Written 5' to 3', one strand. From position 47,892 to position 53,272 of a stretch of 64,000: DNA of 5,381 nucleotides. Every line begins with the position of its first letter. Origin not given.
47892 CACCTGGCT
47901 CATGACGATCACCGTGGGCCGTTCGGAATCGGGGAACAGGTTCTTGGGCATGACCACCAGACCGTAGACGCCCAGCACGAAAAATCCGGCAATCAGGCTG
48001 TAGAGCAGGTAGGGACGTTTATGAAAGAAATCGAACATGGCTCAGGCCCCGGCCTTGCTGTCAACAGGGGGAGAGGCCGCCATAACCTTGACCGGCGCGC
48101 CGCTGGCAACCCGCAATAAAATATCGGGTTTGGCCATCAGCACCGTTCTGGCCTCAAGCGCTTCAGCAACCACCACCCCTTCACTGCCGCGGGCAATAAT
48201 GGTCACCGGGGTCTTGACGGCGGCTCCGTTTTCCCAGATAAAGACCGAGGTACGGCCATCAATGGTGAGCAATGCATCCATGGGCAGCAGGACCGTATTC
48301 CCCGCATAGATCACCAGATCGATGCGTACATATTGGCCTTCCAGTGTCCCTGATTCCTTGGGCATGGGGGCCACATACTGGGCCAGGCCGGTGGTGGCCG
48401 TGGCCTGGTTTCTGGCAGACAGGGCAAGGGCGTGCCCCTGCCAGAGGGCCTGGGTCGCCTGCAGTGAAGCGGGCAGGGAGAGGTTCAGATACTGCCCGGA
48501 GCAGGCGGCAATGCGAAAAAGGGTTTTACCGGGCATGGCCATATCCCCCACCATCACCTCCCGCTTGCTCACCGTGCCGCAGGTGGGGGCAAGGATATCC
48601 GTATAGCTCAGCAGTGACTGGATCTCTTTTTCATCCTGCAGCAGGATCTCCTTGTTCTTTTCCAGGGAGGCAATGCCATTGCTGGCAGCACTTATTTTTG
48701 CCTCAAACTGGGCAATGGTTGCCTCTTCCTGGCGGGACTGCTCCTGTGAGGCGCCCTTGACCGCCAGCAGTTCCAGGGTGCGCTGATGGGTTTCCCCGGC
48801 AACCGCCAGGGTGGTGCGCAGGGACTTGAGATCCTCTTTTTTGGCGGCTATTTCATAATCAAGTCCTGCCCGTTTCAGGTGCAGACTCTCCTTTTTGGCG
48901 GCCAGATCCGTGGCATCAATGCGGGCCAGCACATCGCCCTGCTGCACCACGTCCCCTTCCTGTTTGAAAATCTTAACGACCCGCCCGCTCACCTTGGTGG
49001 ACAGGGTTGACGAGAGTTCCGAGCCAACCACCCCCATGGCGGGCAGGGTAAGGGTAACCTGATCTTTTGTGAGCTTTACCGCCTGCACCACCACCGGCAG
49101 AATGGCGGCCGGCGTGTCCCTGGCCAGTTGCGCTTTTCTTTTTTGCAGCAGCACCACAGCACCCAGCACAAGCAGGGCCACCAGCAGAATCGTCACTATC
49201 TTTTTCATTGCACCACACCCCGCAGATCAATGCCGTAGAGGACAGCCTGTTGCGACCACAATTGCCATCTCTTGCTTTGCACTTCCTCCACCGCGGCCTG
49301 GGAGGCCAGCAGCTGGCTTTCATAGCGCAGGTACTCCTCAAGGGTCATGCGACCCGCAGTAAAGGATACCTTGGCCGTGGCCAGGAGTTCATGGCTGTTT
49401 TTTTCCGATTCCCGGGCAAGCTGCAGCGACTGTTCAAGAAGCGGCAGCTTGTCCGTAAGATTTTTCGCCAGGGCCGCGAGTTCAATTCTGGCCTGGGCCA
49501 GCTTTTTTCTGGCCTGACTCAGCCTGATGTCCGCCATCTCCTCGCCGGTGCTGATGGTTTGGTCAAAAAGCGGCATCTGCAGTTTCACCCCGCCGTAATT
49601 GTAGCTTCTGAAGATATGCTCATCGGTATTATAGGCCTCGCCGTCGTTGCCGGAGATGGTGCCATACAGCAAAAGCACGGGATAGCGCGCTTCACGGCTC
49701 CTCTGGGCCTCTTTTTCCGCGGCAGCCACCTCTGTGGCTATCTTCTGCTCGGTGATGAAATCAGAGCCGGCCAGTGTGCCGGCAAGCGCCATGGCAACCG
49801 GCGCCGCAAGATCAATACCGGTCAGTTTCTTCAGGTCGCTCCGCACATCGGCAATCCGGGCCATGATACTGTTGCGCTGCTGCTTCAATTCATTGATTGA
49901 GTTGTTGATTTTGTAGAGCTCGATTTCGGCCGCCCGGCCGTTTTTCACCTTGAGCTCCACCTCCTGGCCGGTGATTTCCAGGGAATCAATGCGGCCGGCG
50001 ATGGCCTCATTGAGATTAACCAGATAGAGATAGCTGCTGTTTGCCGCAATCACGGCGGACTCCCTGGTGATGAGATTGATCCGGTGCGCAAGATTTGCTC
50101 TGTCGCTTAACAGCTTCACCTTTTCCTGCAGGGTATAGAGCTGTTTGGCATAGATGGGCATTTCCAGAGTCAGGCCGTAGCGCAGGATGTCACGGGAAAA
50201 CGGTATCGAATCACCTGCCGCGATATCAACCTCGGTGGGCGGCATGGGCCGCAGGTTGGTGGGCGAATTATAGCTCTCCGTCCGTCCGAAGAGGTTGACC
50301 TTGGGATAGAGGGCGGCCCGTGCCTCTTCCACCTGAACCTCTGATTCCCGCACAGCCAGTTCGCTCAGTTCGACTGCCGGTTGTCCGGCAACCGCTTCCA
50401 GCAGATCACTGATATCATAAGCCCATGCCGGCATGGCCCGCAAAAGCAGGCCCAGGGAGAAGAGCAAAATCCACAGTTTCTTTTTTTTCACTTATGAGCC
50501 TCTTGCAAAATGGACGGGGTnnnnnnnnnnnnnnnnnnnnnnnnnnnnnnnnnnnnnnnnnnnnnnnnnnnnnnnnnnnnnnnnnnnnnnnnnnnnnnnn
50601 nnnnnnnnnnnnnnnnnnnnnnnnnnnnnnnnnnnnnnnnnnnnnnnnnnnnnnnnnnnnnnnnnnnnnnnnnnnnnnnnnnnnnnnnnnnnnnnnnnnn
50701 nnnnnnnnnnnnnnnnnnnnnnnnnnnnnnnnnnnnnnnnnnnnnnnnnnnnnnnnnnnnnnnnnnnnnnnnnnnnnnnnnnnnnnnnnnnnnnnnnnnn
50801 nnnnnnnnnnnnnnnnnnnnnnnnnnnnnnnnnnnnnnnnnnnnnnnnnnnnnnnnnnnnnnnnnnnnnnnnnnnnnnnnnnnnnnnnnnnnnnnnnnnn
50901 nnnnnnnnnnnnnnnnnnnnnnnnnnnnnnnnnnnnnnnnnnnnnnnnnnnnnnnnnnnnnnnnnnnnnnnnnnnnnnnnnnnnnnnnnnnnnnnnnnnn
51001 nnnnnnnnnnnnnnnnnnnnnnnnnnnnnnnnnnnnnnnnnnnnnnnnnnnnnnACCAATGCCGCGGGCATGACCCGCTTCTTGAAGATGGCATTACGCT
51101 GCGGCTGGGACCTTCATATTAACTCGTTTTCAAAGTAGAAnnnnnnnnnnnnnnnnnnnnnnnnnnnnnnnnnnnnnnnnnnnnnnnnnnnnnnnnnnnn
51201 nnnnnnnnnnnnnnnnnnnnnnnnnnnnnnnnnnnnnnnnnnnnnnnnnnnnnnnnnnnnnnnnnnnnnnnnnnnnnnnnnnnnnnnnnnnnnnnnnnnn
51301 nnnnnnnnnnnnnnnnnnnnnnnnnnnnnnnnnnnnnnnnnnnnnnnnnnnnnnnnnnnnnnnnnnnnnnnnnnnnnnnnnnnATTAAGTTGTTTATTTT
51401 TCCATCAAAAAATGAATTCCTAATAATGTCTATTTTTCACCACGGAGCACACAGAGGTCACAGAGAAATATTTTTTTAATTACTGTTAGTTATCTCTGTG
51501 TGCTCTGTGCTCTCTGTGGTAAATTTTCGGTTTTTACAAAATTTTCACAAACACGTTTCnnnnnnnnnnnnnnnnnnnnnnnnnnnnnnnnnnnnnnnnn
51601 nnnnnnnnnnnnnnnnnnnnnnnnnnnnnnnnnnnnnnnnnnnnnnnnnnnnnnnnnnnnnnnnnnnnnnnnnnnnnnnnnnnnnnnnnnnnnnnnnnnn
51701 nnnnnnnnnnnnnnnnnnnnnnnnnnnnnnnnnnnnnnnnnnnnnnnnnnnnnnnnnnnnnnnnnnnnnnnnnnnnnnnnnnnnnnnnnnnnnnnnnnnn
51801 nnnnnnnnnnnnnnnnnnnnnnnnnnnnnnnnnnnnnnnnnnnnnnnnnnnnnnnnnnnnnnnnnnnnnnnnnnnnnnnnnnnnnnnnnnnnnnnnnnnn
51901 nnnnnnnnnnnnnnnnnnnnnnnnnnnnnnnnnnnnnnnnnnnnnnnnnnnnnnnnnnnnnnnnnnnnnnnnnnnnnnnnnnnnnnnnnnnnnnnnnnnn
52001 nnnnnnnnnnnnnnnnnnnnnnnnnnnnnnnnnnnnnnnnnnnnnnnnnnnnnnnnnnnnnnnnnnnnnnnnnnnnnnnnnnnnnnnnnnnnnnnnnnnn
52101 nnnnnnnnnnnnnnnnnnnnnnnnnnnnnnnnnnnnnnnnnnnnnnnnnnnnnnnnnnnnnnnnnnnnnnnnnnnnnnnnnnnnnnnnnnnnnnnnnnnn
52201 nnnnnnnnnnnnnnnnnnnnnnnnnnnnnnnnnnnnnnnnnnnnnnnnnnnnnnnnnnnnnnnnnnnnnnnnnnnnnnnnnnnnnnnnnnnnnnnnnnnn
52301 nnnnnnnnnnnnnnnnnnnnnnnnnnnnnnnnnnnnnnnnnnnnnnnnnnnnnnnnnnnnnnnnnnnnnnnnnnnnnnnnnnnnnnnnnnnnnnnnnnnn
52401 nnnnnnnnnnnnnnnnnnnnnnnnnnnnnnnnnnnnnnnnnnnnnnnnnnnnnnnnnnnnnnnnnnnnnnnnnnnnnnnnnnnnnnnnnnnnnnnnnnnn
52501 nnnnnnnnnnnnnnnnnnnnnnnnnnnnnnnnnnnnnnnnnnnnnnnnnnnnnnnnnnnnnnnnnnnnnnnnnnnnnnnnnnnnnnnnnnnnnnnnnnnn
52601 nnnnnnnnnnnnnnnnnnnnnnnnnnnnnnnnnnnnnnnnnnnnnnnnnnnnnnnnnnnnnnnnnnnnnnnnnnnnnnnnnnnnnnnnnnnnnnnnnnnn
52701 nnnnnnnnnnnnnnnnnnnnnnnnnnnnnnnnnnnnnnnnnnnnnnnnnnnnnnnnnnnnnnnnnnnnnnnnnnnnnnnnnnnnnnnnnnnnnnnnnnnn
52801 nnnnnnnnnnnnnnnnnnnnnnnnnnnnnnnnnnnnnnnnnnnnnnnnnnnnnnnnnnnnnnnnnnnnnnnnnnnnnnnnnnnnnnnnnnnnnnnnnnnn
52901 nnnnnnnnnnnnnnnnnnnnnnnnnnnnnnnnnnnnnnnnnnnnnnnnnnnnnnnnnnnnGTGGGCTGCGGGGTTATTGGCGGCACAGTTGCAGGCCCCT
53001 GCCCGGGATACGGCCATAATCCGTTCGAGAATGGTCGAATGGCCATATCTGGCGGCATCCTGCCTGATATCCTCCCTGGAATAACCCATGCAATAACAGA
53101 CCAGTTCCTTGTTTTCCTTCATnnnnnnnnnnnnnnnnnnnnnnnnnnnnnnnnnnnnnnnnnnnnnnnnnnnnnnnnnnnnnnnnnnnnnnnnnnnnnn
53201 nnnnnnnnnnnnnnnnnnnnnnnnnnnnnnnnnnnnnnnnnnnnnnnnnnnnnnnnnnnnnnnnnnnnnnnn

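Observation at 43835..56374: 12.5-kb metalloid island with an atypical gene set: two ArsR, ArsP-like plus second COG0701 permease, Sec-ORF, Trx-like, ArsC, RND pump, TlpA/CcdA, Acr3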

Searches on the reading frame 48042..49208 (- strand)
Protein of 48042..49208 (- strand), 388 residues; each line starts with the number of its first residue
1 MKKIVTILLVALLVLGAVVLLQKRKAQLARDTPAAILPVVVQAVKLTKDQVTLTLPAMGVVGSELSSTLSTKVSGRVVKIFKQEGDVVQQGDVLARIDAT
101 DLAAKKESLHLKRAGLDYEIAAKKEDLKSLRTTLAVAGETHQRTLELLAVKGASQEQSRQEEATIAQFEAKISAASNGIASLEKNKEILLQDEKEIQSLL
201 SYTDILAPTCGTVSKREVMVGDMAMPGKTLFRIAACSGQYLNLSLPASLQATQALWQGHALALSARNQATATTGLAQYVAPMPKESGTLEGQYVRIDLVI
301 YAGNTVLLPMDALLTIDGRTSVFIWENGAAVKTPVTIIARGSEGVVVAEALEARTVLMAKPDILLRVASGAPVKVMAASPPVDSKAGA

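Call 5: search_protein_families(library=pfam, proteins=[window:48042-49208:-])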
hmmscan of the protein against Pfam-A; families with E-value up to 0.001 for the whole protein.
window:48042-49208:- (388 aa): 4 families
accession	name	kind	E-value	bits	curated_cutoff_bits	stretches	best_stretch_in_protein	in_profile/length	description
PF16576.10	HlyD_D23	-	4.5e-12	46.2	30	1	66-247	19-153/214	Barrel-sandwich domain of CusB or HlyD membrane-fusion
PF13533.13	Biotin_lipoyl_2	-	1.5e-08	34.7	29.8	1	68-98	2-32/32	Biotin-lipoyl like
PF13437.12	HlyD_3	-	1.4e-07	32.6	22.2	0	72-111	5-33/106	HlyD family secretion protein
PF00364.28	Biotin_lipoyl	-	8.9e-06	25.9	22.1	1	66-97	42-73/73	Biotin-requiring enzyme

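Call 6: search_protein_families(library=ncbifam, proteins=[window:48042-49208:-])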
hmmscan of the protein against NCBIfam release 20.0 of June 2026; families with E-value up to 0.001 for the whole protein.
window:48042-49208:- (388 aa): 19 families
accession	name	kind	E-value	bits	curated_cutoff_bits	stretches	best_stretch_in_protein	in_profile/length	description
TIGR01730.1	RND_mfp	subfamily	1.1e-25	90.3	94.9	1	41-353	1-301/322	efflux RND transporter periplasmic adaptor subunit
TIGR00998.1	8a0101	subfamily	5.7e-16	58.4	390.8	1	68-242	45-244/334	EmrA/EmrK family multidrug efflux transporter periplasmic adaptor subunit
TIGR00999.1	8a0102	subfamily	7.2e-14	51.6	319.3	1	85-351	1-256/271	CzcB/NccB family metal efflux transporter periplasmic adaptor subunit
NF008589.1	PRK11556.1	equivalog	7e-13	48.2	391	1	34-229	54-219/392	MdtA/MuxA family multidrug efflux RND transporter periplasmic adaptor subunit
TIGR01843.1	type_I_hlyD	subfamily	2.5e-08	33.3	208.65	1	74-199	51-186/422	HlyD family type I secretion periplasmic adaptor subunit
NF038010.1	ABC_adapt_DarC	equivalog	4.5e-08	32.2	450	1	5-104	17-110/417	darobactin export ABC transporter periplasmic adaptor subunit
NF045680.1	DiMtlExpIhpB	equivalog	7.2e-08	31.8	450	0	187-281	124-214/326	divalent metal ion exporter adaptor subunit IhpB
NF002939.0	PRK03598.1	equivalog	1.3e-06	27.8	393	1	68-234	46-236/332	secretion protein HlyD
NF011715.0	PRK15136.1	equivalog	1.9e-06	26.8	563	1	69-237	64-250/390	multidrug efflux MFS transporter periplasmic adaptor subunit EmrA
NF007132.1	PRK09578.1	equivalog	5e-06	25.5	512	0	10-121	11-122/396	MexX/AxyX family multidrug efflux RND transporter periplasmic adaptor subunit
NF045904.1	RND-peri-MexE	equivalog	1.9e-05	23.8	714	1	6-230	11-199/390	multidrug efflux RND transporter periplasmic adaptor subunit MexE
NF007785.0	PRK10476.1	equivalog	2.7e-05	23.2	376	1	68-235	50-241/347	multidrug transporter subunit MdtN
NF004547.1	PRK05889.1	equivalog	6.9e-05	23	75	0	72-97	45-70/71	biotin/lipoyl-binding carrier protein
NF006079.0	PRK08225.1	equivalog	7.1e-05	22.8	95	0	71-97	43-69/70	acetyl-CoA carboxylase biotin carboxyl carrier protein subunit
TIGR02828.1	TIGR02828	hypoth_equivalog_domain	0.00036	20.5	154.4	1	280-358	108-186/188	putative membrane fusion protein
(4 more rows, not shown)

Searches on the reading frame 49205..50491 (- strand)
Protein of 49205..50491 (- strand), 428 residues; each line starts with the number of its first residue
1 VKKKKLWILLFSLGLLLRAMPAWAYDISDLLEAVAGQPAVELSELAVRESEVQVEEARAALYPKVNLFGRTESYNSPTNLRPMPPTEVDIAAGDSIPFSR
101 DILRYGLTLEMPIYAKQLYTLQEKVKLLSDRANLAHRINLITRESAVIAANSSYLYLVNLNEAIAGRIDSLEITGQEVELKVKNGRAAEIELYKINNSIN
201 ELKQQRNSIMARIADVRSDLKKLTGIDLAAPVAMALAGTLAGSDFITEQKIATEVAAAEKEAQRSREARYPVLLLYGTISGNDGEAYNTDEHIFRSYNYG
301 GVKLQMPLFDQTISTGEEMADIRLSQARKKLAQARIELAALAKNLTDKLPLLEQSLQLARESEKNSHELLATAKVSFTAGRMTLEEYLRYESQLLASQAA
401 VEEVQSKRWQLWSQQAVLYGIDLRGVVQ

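Call 5: search_protein_families(library=pfam, proteins=[window:49205-50491:-])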
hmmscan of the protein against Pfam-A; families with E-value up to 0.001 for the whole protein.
window:49205-50491:- (428 aa): 1 family
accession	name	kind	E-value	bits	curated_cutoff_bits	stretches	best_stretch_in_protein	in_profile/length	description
PF02321.23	OEP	-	6.1e-26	91.8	22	2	254-418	21-185/187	Outer membrane efflux protein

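Call 6: search_protein_families(library=ncbifam, proteins=[window:49205-50491:-])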
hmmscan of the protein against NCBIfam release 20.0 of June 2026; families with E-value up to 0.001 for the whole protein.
window:49205-50491:- (428 aa): 1 family
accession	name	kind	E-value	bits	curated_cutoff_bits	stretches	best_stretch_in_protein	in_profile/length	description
TIGR01844.1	type_I_sec_TolC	subfamily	1.3e-06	27.7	225.15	1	31-412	10-390/414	TolC family outer membrane protein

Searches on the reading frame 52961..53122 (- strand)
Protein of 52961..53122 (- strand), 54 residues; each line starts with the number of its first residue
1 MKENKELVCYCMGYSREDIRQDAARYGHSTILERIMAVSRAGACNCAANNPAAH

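Call 67: search_protein_representatives(protein=window:52961-53122:-)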
Query: 54 residues. Proteins with E-value up to 0.001 (for the whole library): 283; up to 1e-10: 6; up to 1e-30: 0. The best 150 are listed.
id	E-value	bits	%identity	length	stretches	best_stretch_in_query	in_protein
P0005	2.9e-11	58.6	53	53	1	4-52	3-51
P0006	5.3e-11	57.8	55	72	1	6-52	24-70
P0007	5.5e-11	57.7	48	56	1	2-53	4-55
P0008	5.6e-11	57.7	47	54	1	2-52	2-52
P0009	6.4e-11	57.5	60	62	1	6-52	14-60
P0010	8.5e-11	57.1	54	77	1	3-52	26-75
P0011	1.3e-10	56.6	51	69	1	6-54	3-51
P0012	1.5e-10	56.4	51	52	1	6-52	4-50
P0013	1.5e-10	56.3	52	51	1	5-52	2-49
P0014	1.6e-10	56.3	55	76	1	6-52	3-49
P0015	2.0e-10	56.0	54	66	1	3-52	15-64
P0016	3.7e-10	55.2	51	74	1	5-53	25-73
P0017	3.8e-10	55.1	51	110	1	4-52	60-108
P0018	4.9e-10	54.8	50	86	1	3-52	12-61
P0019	5.9e-10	54.5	56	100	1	5-52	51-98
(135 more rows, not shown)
